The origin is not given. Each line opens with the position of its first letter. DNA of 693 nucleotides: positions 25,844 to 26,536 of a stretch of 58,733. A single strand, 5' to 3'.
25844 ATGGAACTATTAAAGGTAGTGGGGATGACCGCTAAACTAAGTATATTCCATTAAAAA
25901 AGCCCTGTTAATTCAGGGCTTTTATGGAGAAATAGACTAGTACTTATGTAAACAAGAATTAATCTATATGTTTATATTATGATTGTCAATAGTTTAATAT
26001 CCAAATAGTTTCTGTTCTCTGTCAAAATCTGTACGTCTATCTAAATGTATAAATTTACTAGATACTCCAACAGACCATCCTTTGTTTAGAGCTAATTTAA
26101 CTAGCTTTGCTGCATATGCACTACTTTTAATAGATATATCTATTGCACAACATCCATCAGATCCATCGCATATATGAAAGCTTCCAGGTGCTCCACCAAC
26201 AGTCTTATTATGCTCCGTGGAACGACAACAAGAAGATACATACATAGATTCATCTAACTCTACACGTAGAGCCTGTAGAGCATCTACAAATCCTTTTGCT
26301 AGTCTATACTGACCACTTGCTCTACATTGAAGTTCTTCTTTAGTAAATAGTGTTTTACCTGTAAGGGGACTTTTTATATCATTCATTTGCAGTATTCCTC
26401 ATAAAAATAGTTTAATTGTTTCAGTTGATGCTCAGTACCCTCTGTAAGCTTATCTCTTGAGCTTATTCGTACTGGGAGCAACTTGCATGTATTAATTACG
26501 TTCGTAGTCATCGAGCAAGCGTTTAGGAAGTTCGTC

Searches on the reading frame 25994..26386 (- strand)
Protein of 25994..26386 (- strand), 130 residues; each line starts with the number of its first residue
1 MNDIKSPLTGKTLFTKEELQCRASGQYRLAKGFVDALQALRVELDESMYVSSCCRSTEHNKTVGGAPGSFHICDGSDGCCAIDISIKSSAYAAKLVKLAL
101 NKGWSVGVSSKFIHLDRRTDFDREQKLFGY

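Call 51: search_protein_families(library=phrogs, proteins=[window:25994-26386:-], max_evalue=0.01)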
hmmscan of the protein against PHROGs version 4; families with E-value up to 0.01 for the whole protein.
window:25994-26386:- (130 aa): 3 families
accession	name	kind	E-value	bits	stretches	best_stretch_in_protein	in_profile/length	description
phrog_894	-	lysis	1.4e-16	61.5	1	14-120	50-164/389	endolysin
phrog_17373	-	other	1.2e-13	52.3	1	14-116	22-121/224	peptidase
phrog_28234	-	lysis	0.00038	20.6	1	16-120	257-362/372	endolysin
